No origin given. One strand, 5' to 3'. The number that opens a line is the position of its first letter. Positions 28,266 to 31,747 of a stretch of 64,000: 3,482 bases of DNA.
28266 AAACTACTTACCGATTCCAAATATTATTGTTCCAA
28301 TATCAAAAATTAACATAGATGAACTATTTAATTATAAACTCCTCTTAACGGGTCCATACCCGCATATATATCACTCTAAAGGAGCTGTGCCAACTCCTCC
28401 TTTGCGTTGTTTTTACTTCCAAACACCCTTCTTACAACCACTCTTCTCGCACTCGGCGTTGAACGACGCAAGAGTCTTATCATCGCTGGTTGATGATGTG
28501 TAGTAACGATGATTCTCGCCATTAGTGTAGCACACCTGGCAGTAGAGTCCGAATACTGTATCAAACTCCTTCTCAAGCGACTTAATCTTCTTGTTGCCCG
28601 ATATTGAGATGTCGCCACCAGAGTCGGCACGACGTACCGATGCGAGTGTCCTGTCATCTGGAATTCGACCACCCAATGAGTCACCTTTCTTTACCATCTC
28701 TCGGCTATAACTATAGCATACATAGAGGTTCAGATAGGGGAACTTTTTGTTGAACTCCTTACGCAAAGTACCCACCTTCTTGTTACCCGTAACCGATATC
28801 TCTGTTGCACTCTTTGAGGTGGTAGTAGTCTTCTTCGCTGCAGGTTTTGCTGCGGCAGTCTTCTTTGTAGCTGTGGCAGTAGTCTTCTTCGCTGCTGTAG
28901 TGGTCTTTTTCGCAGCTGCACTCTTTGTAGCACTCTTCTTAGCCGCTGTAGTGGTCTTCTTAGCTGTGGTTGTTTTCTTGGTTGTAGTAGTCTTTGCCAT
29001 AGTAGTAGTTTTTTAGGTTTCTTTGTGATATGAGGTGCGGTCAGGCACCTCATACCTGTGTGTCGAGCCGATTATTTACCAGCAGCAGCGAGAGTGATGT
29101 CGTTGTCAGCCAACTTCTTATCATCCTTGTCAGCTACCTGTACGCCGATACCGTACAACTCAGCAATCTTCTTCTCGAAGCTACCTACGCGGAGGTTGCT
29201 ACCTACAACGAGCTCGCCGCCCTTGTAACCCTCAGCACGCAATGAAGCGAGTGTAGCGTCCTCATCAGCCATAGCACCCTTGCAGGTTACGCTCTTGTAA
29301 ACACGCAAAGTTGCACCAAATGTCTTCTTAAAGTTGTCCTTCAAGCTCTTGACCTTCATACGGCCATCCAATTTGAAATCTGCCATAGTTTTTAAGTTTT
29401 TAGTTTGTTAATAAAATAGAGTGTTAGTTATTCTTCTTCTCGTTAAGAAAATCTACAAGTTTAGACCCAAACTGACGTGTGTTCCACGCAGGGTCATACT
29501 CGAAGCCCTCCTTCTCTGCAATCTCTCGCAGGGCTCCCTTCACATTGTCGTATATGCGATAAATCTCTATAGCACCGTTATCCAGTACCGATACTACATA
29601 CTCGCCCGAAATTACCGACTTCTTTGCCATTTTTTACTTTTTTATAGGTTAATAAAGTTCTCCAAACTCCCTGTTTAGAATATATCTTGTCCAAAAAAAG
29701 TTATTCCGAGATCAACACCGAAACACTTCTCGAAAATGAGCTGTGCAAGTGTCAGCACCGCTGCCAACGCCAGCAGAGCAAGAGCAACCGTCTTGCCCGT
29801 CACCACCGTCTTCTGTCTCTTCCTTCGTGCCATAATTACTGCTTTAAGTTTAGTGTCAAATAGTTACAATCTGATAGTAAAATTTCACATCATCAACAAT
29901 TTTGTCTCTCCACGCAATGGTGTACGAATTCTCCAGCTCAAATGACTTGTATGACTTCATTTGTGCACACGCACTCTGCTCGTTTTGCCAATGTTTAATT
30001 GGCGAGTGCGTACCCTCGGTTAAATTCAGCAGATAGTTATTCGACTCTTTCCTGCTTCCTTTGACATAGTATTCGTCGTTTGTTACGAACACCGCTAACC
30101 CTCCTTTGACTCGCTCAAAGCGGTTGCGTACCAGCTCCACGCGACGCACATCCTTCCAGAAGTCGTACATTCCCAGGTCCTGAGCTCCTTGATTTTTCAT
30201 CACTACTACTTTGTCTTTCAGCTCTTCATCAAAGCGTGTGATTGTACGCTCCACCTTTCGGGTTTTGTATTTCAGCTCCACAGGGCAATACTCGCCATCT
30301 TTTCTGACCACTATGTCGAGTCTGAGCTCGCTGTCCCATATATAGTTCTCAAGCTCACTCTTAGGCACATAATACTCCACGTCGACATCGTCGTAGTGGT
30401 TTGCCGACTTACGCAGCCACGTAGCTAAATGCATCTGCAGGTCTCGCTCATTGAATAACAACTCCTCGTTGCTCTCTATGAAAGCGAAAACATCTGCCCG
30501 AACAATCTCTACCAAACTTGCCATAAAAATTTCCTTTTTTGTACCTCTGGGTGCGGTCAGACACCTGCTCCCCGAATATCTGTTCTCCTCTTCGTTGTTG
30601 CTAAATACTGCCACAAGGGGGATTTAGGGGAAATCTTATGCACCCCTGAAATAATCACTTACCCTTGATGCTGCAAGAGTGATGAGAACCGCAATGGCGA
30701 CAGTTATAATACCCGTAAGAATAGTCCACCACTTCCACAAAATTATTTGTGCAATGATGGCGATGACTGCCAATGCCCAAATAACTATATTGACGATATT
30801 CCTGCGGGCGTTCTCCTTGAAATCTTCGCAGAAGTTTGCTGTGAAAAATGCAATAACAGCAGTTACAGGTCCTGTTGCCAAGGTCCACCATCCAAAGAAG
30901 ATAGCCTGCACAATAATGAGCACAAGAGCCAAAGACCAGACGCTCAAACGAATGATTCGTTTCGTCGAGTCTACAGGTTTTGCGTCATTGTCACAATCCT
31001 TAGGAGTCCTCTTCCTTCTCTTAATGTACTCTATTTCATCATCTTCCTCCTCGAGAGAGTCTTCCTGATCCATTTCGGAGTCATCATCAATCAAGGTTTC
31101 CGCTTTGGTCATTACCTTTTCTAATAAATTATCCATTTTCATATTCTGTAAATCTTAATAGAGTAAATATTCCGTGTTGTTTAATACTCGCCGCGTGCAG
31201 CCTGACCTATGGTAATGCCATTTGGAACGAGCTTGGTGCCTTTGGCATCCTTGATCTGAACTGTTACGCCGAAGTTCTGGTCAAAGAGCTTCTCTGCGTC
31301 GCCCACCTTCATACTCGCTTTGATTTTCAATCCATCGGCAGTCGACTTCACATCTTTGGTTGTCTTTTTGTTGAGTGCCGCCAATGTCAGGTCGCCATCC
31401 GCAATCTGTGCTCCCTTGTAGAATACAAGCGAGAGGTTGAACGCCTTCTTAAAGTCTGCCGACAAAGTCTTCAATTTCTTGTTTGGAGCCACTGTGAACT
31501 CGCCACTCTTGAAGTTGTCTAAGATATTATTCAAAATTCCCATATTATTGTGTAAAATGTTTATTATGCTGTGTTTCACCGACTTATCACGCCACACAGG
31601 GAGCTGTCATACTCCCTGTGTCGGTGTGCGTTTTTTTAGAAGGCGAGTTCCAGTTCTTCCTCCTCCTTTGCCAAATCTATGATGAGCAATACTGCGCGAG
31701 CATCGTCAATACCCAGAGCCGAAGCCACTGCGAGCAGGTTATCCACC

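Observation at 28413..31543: Three paralogous small proteins built from a duplicated ~50-aa module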

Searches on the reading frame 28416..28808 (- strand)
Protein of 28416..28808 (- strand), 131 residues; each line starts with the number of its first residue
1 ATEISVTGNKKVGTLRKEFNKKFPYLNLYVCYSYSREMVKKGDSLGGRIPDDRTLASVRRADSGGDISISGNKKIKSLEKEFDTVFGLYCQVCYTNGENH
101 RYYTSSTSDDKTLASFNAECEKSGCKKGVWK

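Call 11: find_homologous_proteins(query=window:28416-28808:-, max_evalue=0.001)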
Query window:28416-28808:- (131 aa): 1649 proteins with E <= 0.001 among 1654 candidates; the best 120 are listed.
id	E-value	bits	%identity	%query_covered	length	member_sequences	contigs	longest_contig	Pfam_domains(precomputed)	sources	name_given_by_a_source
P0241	1.7e-78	279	96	98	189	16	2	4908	PF27926.1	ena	-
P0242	2.2e-74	266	91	98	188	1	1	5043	-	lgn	-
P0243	9.6e-72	257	88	98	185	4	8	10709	PF07382.17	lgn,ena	-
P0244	5.6e-71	255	85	99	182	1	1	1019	-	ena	-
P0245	5.6e-71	255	86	98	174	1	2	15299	-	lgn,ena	-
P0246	8.3e-71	254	85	100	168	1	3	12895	-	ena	-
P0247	1.4e-70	253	85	99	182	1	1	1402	-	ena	-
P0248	1.4e-70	253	85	99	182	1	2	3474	-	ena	-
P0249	7.8e-70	251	84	99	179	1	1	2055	-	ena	-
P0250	1.1e-68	247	84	98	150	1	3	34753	-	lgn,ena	-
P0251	1.2e-68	247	84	98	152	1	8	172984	-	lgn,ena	-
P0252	1.3e-68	247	84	98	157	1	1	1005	-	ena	-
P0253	1.6e-68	247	84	98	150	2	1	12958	-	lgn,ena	-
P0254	4.4e-68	245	84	100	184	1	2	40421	-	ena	-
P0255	4.5e-68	245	83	98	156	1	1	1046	-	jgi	jgi:hypothetical protein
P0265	7.0e-66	238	81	100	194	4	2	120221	PF07382.17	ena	-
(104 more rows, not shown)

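Call 13: search_protein_families(library=pfam, proteins=[P0241, P0243, P0265], max_evalue=10)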
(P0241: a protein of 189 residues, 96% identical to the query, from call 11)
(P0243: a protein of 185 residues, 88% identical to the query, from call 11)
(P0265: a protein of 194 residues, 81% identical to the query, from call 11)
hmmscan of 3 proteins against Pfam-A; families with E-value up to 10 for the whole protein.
P0241 (189 aa): 3 families
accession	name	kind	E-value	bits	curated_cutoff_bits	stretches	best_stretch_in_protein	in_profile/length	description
PF16855.10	Soc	-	0.031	15.2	27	1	127-189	12-72/74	Small outer capsid protein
PF20069.4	DUF6465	-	7.3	7.1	26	0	3-61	5-63/130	Family of unknown function (DUF6465)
PF05086.17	Dicty_REP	-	9.3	4.5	21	1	6-65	256-309/911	Dictyostelium (Slime Mold) REP protein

P0243 (185 aa): 3 families
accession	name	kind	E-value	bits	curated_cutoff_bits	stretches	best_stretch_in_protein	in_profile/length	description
PF07382.16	HC2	-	5.5e-07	30.3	40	1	1-72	1-69/194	Histone H1-like nucleoprotein HC2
PF16855.10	Soc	-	0.035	15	27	1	123-166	12-53/74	Small outer capsid protein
PF20069.4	DUF6465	-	2.6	8.5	26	1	3-58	13-68/130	Family of unknown function (DUF6465)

P0265 (194 aa): 2 families
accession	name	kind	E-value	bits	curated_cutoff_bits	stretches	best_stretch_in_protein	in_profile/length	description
PF07382.16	HC2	-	5.4e-06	27.1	40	1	4-65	81-147/194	Histone H1-like nucleoprotein HC2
PF05086.17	Dicty_REP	-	8.4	4.7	21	1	6-57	250-302/911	Dictyostelium (Slime Mold) REP protein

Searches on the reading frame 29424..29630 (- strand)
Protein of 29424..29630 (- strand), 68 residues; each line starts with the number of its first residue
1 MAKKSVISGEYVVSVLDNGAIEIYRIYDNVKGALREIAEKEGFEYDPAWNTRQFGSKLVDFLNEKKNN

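Call 3: search_protein_families(library=pfam, proteins=[window:29424-29630:-], max_evalue=0.1)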
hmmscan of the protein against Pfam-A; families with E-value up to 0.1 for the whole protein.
window:29424-29630:- (68 aa): 0 families

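Call 4: search_protein_families(library=ncbifam, proteins=[window:29424-29630:-], max_evalue=0.1)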
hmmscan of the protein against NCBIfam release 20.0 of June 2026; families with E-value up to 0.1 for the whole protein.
window:29424-29630:- (68 aa): 0 families

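Call 43: search_protein_families(library=padloc, proteins=[window:29424-29630:-], max_evalue=0.01)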
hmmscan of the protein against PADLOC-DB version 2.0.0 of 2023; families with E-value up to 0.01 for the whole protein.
window:29424-29630:- (68 aa): 0 families

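Call 44: search_protein_families(library=phrogs, proteins=[window:29424-29630:-], max_evalue=0.01)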
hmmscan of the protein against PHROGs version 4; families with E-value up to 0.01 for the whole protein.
window:29424-29630:- (68 aa): 0 families

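Call 78: search_protein_families(library=ncbifam, proteins=[window:29424-29630:-], max_evalue=0.01)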
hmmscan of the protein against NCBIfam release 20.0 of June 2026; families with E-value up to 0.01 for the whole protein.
window:29424-29630:- (68 aa): 0 families

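Call 80: search_solved_structures(query=window:29424-29630:-, max_evalue=10)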
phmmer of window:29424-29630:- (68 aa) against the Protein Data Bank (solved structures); distinct sequences matched with E-value up to 10: 2.
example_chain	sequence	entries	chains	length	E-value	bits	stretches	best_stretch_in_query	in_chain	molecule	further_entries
6h3w_A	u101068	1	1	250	0.97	13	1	8-46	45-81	Envelopment polyprotein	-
9eqd_A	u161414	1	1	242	1.2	12.7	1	15-47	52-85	CT1.5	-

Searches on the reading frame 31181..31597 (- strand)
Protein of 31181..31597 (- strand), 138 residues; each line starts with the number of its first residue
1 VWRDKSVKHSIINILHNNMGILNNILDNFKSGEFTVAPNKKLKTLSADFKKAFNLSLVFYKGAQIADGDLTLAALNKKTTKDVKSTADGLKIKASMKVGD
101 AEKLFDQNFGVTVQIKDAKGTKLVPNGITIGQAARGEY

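Call 3: search_protein_families(library=pfam, proteins=[window:31181-31597:-], max_evalue=0.1)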
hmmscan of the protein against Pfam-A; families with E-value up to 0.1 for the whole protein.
window:31181-31597:- (138 aa): 0 families

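Call 4: search_protein_families(library=ncbifam, proteins=[window:31181-31597:-], max_evalue=0.1)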
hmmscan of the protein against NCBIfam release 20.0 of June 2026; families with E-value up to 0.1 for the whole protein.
window:31181-31597:- (138 aa): 2 families
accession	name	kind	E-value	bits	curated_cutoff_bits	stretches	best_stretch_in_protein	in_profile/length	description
NF006216.0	PRK08343.1-2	equivalog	0.048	12.4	519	1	23-67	182-224/506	preprotein translocase subunit SecD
NF004724.0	PRK06069.1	subfamily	0.066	11.4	826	1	27-137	157-254/577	succinate dehydrogenase/fumarate reductase flavoprotein subunit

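Call 7: find_homologous_proteins(query=window:31181-31543:-, max_evalue=0.001)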
Query window:31181-31543:- (120 aa): 1196 proteins with E <= 0.001 among 1215 candidates; the best 120 are listed.
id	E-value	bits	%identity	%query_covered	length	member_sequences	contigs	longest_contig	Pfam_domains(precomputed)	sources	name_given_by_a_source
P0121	9.3e-69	246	100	100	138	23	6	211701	-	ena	-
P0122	4.8e-65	234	93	100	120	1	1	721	-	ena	-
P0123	8.0e-65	234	95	100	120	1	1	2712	-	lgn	-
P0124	1.0e-64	233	94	100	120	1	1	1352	-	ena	-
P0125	7.4e-64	230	93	100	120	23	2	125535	-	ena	-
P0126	3.1e-63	228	92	100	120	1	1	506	-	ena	-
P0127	5.2e-63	228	92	100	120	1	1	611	-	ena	-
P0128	6.6e-63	227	90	100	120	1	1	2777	-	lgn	-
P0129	6.8e-63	227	92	100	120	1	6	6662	-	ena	-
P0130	7.9e-63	227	92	100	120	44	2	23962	-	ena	-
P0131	9.3e-63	227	89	100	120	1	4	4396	-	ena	-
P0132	9.8e-63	227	92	100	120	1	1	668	-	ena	-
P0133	1.6e-62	226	90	100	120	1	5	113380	-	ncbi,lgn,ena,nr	ncbi:MAG: hypothetical protein IJW80_06740 [Alistipes sp.]|nr:hypothetical protein [Alistipes sp.]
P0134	1.7e-62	226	93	100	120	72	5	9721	-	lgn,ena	-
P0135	2.0e-62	226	91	100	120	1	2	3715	-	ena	-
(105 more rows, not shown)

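Call 43: search_protein_families(library=padloc, proteins=[window:31181-31543:-], max_evalue=0.01)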
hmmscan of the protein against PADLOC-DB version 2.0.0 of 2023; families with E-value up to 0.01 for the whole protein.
window:31181-31543:- (120 aa): 0 families

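Call 44: search_protein_families(library=phrogs, proteins=[window:31181-31543:-], max_evalue=0.01)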
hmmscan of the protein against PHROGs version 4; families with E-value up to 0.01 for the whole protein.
window:31181-31543:- (120 aa): 0 families

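Call 61: predict_structure(alignment_id=A6)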
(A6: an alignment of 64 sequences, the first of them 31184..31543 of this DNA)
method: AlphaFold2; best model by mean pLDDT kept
length: 120 residues; sequences in the alignment: 64
mean_pLDDT: 79.3   pTM: 0.70
mean pLDDT of the five models: 79.3, 77.7, 77.6, 74.5, 73.5
residues with pLDDT >= 90: 16; 70-90: 77; 50-70: 25; < 50: 2
segments of 3 or more residues with pLDDT < 50: none
pLDDT, mean of each block of 10 residues (from residue 1): 56 75 87 89 83 74 55 85 87 86 88 84
secondary structure, 60 per line:
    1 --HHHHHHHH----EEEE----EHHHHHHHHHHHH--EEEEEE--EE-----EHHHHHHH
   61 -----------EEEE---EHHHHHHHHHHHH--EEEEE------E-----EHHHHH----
elements in order: H3-10 E15-18 H24-35 E38-43 H54-60 E72-75 H80-91 E94-98 H112-116

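Call 63: fold_search(model_id=the predicted structure, library=pdb)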
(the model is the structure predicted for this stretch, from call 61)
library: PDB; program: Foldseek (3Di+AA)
matches with E <= 10: 598; with E <= 0.001: 0
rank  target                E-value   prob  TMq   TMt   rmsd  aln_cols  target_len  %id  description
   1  9nn9_E                3.0e-02  0.33  0.26  0.21  17.4       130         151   14  ISG15 complexed with nanobody (released 2025-10-01)
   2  5chv_C                3.2e-02  0.57  0.31  0.25  16.0       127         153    9  Crystal structure of USP18-ISG15 complex (released 2016-09-28)
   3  5chf_A                4.5e-02  0.44  0.28  0.23  17.6       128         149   11  Crystal structure of murine ISG15 in space group P21212 (released 2016-09-28)
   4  3rt3_B                5.1e-02  0.23  0.25  0.20  17.1       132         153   11  Complex of influenza virus protein with host anti-viral factor (released 2011-07-13)
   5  3b08_A                5.5e-02  0.35  0.29  0.24  16.2       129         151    9  Crystal structure of the mouse HOIL1-L-NZF in complex with linear di-ubiquitin (released 2011-12-14)
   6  7yui_A                5.8e-02  0.41  0.31  0.13  16.1       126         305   10  Crystal structure of HOIL-1L(195-423) in complex with the linear tetra-ubiquitin (released 2023-08-30)
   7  7s6p_D                5.8e-02  0.21  0.26  0.21  16.9       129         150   11  The crystal structure of human ISG15 (released 2021-09-22)
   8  3b08_G                8.1e-02  0.25  0.29  0.24  16.4       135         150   10  Crystal structure of the mouse HOIL1-L-NZF in complex with linear di-ubiquitin (released 2011-12-14)
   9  7s6p_A                8.1e-02  0.16  0.25  0.21  17.6       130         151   12  The crystal structure of human ISG15 (released 2021-09-22)
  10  6n5m_A                9.3e-02  0.28  0.29  0.24  16.7       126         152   12  Crystal structure of ABIN-1 UBAN in complex with one M1-linked di-ubiquitin (released 2019-07-17)
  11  5chw_A                1.1e-01  0.23  0.27  0.21  16.4       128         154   12  Structure of ISG15 in space group P212121 (released 2016-09-28)
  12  6yva_C                1.2e-01  0.23  0.26  0.21  17.2       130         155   13  PLpro-C111S with mISG15 (released 2020-05-13)
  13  5chw_B                1.3e-01  0.23  0.27  0.22  16.6       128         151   12  Structure of ISG15 in space group P212121 (released 2016-09-28)
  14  8t48_A                1.3e-01  0.21  0.28  0.22  17.6       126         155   13  The N4BP1 CUE-like domain in complex with linear di-Ubiquitin (released 2024-03-13)
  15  7s6p_B                1.5e-01  0.15  0.26  0.21  16.9       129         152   11  The crystal structure of human ISG15 (released 2021-09-22)
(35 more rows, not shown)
